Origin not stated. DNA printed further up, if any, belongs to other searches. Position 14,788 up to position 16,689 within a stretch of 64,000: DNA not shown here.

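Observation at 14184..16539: PriS-like primase-polymerase (AEP) fold protein overlapping an Endo IV/xylose-isomerase-like TIM barrel at the head of a glycosyltransferase operon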

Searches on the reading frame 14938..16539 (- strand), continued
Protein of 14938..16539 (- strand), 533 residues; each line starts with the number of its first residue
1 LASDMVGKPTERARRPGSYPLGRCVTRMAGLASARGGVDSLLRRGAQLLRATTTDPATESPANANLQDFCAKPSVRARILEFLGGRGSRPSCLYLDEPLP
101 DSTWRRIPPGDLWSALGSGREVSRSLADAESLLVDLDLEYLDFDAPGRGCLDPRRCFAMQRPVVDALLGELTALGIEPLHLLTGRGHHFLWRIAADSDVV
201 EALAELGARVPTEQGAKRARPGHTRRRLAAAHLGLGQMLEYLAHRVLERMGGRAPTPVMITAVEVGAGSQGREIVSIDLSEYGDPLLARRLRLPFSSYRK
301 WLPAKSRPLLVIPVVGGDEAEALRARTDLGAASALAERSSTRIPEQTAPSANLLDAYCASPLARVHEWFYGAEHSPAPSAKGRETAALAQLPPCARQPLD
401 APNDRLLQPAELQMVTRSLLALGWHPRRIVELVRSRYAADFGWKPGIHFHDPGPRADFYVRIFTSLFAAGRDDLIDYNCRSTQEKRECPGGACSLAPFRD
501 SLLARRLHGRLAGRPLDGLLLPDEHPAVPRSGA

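Call 30: search_protein_families(library=padloc, proteins=[window:14941-16458:-], max_evalue=1)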
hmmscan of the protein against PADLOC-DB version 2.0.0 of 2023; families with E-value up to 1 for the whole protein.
window:14941-16458:- (506 aa): 0 families

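Call 31: search_protein_families(library=phrogs, proteins=[window:14941-16458:-], max_evalue=1)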
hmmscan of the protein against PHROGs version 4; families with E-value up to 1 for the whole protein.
window:14941-16458:- (506 aa): 0 families

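Call 38: find_encoding_contigs(protein=P0003, flank=10000, max_places=2)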
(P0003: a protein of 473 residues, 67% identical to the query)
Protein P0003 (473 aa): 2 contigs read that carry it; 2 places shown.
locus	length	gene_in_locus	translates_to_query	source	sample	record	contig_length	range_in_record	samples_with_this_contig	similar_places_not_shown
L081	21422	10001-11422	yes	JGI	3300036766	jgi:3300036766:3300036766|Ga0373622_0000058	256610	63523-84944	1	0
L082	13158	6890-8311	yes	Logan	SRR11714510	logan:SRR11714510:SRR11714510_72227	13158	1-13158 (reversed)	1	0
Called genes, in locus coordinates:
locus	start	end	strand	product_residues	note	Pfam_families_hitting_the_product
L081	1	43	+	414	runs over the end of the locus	PF25174:Beta-prop_THOC3 (faint), PF00930:DPPIV_N (faint), PF26549:Tricorn_N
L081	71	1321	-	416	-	PF00109:ketoacyl-synt, PF02801:Ketoacyl-synt_C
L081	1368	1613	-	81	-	PF00550:PP-binding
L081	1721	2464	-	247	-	PF00106:adh_short, PF08659:KR, PF13561:adh_short_C2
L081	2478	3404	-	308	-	PF00698:Acyl_transf_1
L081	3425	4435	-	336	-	PF02504:FA_synthesis, PF01515:PTA_PTB (faint)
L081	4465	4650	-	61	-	PF01783:Ribosomal_L32p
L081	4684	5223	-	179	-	PF02620:YceD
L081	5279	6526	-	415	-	-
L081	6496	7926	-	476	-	PF00534:Glycos_transf_1, PF13692:Glyco_trans_1_4, PF13524:Glyco_trans_1_2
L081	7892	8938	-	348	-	PF13439:Glyco_transf_4 (weak), PF00534:Glycos_transf_1, PF13692:Glyco_trans_1_4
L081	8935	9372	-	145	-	-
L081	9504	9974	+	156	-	PF00571:CBS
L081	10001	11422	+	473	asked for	-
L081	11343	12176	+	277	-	PF01261:AP_endonuc_2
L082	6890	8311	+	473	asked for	-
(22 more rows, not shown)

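Call 39: find_encoding_contigs(protein=P0004, flank=10000, max_places=2)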
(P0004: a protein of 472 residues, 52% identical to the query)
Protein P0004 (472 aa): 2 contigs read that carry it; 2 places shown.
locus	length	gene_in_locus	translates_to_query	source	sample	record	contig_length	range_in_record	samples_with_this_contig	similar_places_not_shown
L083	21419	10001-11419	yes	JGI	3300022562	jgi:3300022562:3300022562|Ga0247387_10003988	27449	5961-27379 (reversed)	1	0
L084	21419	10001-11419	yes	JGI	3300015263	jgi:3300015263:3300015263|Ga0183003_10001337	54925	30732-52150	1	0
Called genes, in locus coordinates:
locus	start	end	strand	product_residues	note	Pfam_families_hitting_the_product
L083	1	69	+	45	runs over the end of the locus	?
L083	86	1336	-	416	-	PF00109:ketoacyl-synt, PF02801:Ketoacyl-synt_C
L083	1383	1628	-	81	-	PF00550:PP-binding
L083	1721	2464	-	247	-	PF00106:adh_short, PF08659:KR, PF13561:adh_short_C2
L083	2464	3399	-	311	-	PF00698:Acyl_transf_1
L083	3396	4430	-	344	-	PF02504:FA_synthesis, PF01515:PTA_PTB (faint)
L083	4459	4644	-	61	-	PF01783:Ribosomal_L32p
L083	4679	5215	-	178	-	PF02620:YceD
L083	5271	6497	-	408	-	-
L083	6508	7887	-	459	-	PF00534:Glycos_transf_1, PF13692:Glyco_trans_1_4, PF13524:Glyco_trans_1_2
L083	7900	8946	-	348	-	PF13439:Glyco_transf_4, PF13579:Glyco_trans_4_4 (faint), PF00534:Glycos_transf_1, PF13692:Glyco_trans_1_4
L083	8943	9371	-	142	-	-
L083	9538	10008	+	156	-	PF00571:CBS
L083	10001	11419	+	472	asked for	-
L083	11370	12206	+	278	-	PF01261:AP_endonuc_2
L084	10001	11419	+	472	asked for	-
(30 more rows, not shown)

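Call 41: search_dna_similar(query=window:14941-16458:-, collection=plasmids, mode=protein, max_evalue=0.001, max_rows=10)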
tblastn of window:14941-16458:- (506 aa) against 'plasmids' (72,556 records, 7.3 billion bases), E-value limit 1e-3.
No match.

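Call 42: search_dna_similar(query=window:14941-16458:-, collection=phages, mode=protein, max_evalue=0.001, max_rows=10)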
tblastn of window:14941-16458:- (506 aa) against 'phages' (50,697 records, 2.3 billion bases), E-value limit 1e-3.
No match.

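Call 51: find_encoding_contigs(protein=P0040, flank=10000, max_places=1)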
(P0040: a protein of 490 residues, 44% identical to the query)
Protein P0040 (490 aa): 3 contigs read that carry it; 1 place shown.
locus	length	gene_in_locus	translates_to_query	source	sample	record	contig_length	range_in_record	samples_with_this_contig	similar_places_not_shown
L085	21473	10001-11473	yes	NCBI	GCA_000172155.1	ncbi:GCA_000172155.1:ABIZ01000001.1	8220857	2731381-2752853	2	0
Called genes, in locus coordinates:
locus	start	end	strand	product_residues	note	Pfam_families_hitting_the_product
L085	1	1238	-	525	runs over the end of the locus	PF02517:Rce1-like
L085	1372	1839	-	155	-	-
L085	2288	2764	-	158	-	PF00210:Ferritin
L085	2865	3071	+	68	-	-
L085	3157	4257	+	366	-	PF01207:Dus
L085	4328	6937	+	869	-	PF22842:Pel9A-like_beta_helix (faint), PF21231:GH141_M (weak), PF05048:NosD (faint), PF13229:Beta_helix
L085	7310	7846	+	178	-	PF09832:DUF2059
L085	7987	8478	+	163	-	PF09832:DUF2059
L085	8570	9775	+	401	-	PF07690:MFS_1, PF00083:Sugar_tr, PF07690:MFS_1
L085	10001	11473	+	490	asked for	-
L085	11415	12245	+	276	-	PF01261:AP_endonuc_2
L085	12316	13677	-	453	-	PF07586:HXXSHH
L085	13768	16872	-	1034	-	PF13442:Cytochrome_CBB3 (faint), PF07635:PSCyt1, PF07626:PSD3, PF07637:PSD5, PF07631:PSD4, PF07627:PSCyt3, PF07624:PSD2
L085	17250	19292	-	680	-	PF05448:AXE1 (weak), PF12146:Hydrolase_4 (faint), PF00326:Peptidase_S9 (faint)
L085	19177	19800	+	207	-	-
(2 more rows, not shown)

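Call 52: find_encoding_contigs(protein=P0065, flank=10000, max_places=1)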
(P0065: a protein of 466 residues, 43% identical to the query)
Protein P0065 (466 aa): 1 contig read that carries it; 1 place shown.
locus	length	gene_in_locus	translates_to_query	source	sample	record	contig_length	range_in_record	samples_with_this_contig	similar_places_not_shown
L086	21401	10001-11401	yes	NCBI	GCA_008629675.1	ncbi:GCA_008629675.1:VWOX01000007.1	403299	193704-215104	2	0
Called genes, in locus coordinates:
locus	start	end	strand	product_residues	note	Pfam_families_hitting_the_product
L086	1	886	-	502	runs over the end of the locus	PF06863:DUF1254, PF06742:DUF1214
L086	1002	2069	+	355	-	PF12625:Arabinose_bd, PF12833:HTH_18, PF00165:HTH_AraC (weak)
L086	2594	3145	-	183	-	PF07638:Sigma70_ECF, PF08281:Sigma70_r4_2 (faint)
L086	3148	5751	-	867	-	PF00069:Pkinase, PF01636:APH (faint), PF07714:PK_Tyr_Ser-Thr, PF24885:TPR_NPHP3 (faint), PF00515:TPR_1 (faint), PF07719:TPR_2 (faint), PF13374:TPR_10 (faint), PF13424:TPR_12 (weak)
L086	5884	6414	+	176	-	PF13715:CarbopepD_reg_2 (faint), PF17789:MG4 (faint), PF10670:DUF4198 (faint), PF02369:Big_1 (weak), PF13620:CarboxypepD_reg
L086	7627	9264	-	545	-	PF00884:Sulfatase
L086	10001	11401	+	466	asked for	-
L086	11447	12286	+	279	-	PF01261:AP_endonuc_2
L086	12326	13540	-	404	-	PF00989:PAS, PF13426:PAS_9, PF00512:HisKA (weak), PF02518:HATPase_c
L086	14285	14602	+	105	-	PF00166:Cpn10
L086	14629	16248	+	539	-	PF00118:Cpn60_TCP1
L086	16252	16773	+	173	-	PF01862:PvlArgDC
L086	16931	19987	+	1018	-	PF01339:CheB_methylest, PF03705:CheR_N, PF01739:CheR, PF08448:PAS_4 (faint), PF28159:CEP89 (weak), PF03915:AIP3 (weak), PF13596:PAS_10, PF00989:PAS (weak), +2 more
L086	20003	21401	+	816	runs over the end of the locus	PF08448:PAS_4, PF13426:PAS_9, PF00989:PAS, PF08448:PAS_4, PF13426:PAS_9, PF00989:PAS, PF08448:PAS_4, PF00989:PAS, +10 more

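Call 65: search_protein_families(library=pfam, proteins=[L071:6350-7096:+, L071:7573-8544:+, L071:3735-4667:+, L071:3804-4850:-], max_evalue=0.01)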
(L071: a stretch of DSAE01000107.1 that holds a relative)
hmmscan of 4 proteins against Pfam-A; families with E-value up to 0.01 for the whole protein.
L071:6350-7096:+ (248 aa): 1 family
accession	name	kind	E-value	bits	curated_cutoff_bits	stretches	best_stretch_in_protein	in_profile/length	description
PF03167.25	UDG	-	3e-09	37.5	24.3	1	60-226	7-122/141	Uracil DNA glycosylase superfamily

L071:7573-8544:+ (323 aa): 13 families
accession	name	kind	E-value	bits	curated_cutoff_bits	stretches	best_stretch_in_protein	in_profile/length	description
PF13738.12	Pyr_redox_3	-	3.3e-41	141.9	30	1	7-289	1-305/305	Pyridine nucleotide-disulphide oxidoreductase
PF07992.20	Pyr_redox_2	-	2.5e-29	103.1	26.1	1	5-303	2-286/291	Pyridine nucleotide-disulphide oxidoreductase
PF00070.33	Pyr_redox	-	2.7e-07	31.4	22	1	162-205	1-45/82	Pyridine nucleotide-disulphide oxidoreductase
PF03486.20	HI0933_like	-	2.8e-06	27.4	50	0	74-129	107-163/244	HI0933-like protein Rossmann domain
PF01266.30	DAO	-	4.6e-06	26.8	27.9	0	6-38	2-34/353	FAD dependent oxidoreductase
PF13454.12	NAD_binding_9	-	2.1e-05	25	21.8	0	91-130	116-154/155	FAD-NAD(P)-binding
PF01134.28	GIDA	-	3.2e-05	23.6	22.1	0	6-36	2-32/391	Glucose inhibited division protein A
PF13434.12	Lys_Orn_oxgnase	-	5.9e-05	22.8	21.3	1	77-202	99-233/339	L-lysine 6-monooxygenase/L-ornithine 5-monooxygenase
PF01593.30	Amino_oxidase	-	7e-05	22.7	19.8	0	90-129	216-255/443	Flavin containing amine oxidoreductase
PF00890.30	FAD_binding_2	-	0.00059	19.6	20.4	1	6-38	2-33/414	FAD binding domain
PF01494.25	FAD_binding_3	-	0.00073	19.3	22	1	4-36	2-33/349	FAD binding domain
PF13450.12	NAD_binding_8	-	0.00081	20.1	21.9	0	8-38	1-30/68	NAD(P)-binding Rossmann-like domain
PF12831.13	FAD_oxidored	-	0.0095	15.7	27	0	5-36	1-31/416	FAD dependent oxidoreductase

L071:3735-4667:+ (310 aa): 0 families

L071:3804-4850:- (348 aa): 1 family
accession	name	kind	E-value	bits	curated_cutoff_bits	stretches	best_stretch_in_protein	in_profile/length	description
PF02735.22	Ku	-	6.4e-35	121.2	25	1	102-279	3-190/190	Ku70/Ku80 beta-barrel domain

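Call 68: find_related_loci(query=L071:4927-6369:+, collection=genome_contigs, flank=6000)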
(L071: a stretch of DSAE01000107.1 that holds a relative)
Query L071:4927-6369:+ (481 aa) in genome_contigs; peptide patterns used: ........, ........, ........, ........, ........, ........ (x = any residue, [..] = any of these).
107 stretches matched a pattern; 39 encode a relative of the query (tblastn E <= 1e-3); 39 distinct loci.
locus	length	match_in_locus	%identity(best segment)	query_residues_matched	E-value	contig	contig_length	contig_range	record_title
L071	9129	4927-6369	100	1-481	0e+0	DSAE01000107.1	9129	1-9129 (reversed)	MAG TPA_asm: Desulfobacteraceae bacterium isolate SpSt-1141 Ga0129302_1004521, whole genome shotgun sequence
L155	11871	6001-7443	94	1-481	0e+0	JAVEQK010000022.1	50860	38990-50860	MAG: Desulfobulbaceae bacterium isolate BF_dRep_26 NODE_1844_length_50860_cov_59.194430_Biofilm4, whole genome shotgun s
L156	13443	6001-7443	57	1-480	0e+0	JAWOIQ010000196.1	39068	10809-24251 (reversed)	MAG: Desulfurivibrionaceae bacterium isolate CWP5-2.bin.54 k191_1233014, whole genome shotgun sequence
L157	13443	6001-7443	56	1-480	7e-179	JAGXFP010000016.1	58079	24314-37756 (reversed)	MAG: Desulfobacterales bacterium isolate LH_M18 k141_379365, whole genome shotgun sequence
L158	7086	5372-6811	49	1-480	4e-151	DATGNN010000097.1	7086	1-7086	MAG TPA_asm: Chitinispirillaceae bacterium isolate SMAG_U10344 k141_146475, whole genome shotgun sequence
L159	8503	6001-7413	52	3-476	4e-150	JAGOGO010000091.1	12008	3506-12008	MAG: Deltaproteobacteria bacterium isolate Go_SlDig_bin_103 Go_SlDig_15906_length_12008_cov_7.277839, whole genome shotg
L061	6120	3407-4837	49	4-480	2e-150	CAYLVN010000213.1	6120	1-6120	MAG TPA_asm: uncultured Fibrobacter sp. isolate SRP192927_co6_750 genome assembly, contig: NODE_35385_length_6120_cov_4.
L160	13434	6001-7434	49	3-480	1e-147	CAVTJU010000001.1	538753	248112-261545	MAG: uncultured Fibrobacteraceae bacterium isolate MFD05674.bin.2.139 genome assembly, contig: contig_107441, whole geno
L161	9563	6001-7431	48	4-480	3e-147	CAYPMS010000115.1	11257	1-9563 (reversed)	MAG TPA_asm: uncultured Fibrobacter sp. isolate SRP167436_co1_203 genome assembly, contig: NODE_9673_length_11257_cov_19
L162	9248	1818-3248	48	4-480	6e-147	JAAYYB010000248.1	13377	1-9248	MAG: Fibrobacter sp. isolate AS06rmzACSIP_199 518208_AS06, whole genome shotgun sequence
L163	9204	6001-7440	47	1-480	3e-146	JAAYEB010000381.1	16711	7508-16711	MAG: Fibrobacter sp. isolate AS06rmzACSIP_609 518929_AS06, whole genome shotgun sequence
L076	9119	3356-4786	48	4-480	4e-146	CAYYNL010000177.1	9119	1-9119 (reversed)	MAG TPA_asm: uncultured Fibrobacter sp. isolate SRP167436_co1_179 genome assembly, contig: NODE_12795_length_9119_cov_18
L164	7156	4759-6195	47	1-480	1e-145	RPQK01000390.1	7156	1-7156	MAG: Acidobacteria bacterium isolate metabat2.299 metabat2.299_Contig_425083, whole genome shotgun sequence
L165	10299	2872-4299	48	4-480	6e-145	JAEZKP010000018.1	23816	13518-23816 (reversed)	MAG: Fibrobacteres bacterium isolate OH_CDB_35 k127_2250654, whole genome shotgun sequence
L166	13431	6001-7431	48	4-480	2e-144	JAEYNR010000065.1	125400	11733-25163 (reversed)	MAG: Fibrobacteres bacterium isolate OH_CBB_122 k127_1662081, whole genome shotgun sequence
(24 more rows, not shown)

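Call 70: search_protein_representatives(alignment_id=A1)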
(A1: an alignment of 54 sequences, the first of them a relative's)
Query: 54 sequences, 487 profile positions. Proteins with E-value up to 0.001 (for the whole library): 707; up to 1e-10: 581; up to 1e-30: 319. The best 150 are listed.
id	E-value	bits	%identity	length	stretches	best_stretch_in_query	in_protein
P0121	8.0e-202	687.5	-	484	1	5-486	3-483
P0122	2.3e-201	685.9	-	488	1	6-486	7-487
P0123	5.4e-194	661.6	-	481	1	5-481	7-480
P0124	7.2e-192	654.6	-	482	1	4-482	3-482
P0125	5.5e-189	645.1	-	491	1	5-482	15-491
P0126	2.0e-177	607.0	-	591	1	4-467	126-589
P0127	1.4e-176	604.2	-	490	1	5-484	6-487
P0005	6.2e-176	602.1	-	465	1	5-484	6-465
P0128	5.3e-175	599.0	-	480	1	4-468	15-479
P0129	4.2e-174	596.0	-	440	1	9-429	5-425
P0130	8.4e-173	591.8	-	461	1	9-468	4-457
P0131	3.8e-171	586.3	-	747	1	7-464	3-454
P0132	7.8e-170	582.0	-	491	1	6-464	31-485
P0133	8.5e-170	581.8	-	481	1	8-480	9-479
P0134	1.1e-169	581.5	-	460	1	7-467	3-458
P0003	1.4e-166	571.2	-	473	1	5-487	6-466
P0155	3.4e-152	523.8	-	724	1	20-431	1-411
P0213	4.0e-93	329.0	-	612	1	9-469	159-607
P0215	3.0e-89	316.2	-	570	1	50-465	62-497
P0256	6.7e-72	259.0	-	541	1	46-461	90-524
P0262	1.3e-69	251.5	-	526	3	140-460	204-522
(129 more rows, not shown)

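Call 71: search_protein_families(library=pfam, proteins=[P0131, P0155, P0126, P0213, P0215, P0256, P0262], max_evalue=0.001)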
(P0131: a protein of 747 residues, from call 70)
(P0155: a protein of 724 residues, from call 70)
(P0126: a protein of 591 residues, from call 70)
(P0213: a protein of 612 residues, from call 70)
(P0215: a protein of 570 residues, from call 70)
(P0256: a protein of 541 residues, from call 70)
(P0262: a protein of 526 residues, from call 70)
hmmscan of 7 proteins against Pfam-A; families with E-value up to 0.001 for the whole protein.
P0131 (747 aa): 1 family
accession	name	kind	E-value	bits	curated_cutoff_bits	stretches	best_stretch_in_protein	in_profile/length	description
PF01261.30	AP_endonuc_2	-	3.4e-29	102.7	31.1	1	487-729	2-243/249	Xylose isomerase-like TIM barrel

P0155 (724 aa): 1 family
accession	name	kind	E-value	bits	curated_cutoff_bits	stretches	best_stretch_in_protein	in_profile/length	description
PF01261.30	AP_endonuc_2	-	8.3e-36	124.4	31.1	1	469-703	3-243/249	Xylose isomerase-like TIM barrel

P0126 (591 aa): 0 families

P0213 (612 aa): 1 family
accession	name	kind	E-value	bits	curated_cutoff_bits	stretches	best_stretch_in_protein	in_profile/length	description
PF00571.33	CBS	-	3.5e-23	82.1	24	2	69-122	1-54/57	CBS domain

P0215 (570 aa): 0 families

P0256 (541 aa): 0 families

P0262 (526 aa): 0 families
